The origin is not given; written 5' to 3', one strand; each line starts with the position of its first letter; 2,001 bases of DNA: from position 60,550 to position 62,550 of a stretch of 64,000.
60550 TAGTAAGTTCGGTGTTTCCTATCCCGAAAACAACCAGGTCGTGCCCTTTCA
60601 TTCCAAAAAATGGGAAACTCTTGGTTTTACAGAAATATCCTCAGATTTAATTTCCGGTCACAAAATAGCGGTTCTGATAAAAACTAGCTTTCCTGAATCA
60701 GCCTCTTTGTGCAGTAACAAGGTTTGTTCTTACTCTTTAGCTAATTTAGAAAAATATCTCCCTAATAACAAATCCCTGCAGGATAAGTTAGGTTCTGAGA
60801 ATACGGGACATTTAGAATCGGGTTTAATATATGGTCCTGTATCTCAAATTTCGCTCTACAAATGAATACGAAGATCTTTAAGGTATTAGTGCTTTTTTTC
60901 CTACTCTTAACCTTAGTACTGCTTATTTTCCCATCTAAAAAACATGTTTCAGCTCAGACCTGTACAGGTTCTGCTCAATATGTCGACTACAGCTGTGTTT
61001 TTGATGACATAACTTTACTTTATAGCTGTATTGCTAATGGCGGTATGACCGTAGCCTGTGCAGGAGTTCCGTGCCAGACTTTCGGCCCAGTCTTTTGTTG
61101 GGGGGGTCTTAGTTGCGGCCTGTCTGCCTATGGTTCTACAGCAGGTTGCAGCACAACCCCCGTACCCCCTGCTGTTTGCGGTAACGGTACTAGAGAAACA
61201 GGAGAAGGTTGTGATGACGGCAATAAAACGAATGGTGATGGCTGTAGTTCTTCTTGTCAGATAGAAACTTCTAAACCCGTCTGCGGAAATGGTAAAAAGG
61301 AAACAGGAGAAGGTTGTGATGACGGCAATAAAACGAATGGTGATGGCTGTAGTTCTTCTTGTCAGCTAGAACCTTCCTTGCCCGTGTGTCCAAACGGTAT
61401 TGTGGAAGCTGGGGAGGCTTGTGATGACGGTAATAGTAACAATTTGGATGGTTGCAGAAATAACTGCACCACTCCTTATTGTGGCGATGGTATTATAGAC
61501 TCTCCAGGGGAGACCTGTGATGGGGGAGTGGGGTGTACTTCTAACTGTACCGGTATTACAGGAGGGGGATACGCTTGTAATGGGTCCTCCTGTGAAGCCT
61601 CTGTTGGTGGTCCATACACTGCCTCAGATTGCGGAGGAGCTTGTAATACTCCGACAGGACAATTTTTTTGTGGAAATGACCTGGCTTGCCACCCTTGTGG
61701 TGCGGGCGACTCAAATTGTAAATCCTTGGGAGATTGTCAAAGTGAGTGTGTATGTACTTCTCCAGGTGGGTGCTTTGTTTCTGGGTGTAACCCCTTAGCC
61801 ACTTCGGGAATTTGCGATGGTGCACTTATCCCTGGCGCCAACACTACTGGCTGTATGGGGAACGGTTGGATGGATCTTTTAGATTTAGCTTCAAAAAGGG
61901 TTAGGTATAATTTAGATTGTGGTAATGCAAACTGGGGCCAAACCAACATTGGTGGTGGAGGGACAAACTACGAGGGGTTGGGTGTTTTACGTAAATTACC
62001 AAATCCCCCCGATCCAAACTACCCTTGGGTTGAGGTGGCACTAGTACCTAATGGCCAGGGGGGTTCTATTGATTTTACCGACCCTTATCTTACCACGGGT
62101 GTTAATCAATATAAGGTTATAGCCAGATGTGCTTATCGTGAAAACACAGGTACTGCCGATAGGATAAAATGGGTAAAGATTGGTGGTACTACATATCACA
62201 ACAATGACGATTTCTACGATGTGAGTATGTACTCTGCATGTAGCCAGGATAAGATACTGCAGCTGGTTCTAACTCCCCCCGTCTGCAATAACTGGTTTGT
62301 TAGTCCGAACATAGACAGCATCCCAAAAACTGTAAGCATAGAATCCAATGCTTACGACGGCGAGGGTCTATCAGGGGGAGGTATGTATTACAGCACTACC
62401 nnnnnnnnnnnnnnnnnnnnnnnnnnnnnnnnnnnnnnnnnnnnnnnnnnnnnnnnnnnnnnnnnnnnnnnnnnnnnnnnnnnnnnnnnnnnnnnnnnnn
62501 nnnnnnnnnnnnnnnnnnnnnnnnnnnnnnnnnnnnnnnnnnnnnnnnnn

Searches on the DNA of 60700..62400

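Call 78: search_rna_families(source=window, start=60700, end=62400, threshold=evalue, max_evalue=1)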
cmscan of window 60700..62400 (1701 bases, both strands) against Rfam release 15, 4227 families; matches with E-value up to 1: 0.
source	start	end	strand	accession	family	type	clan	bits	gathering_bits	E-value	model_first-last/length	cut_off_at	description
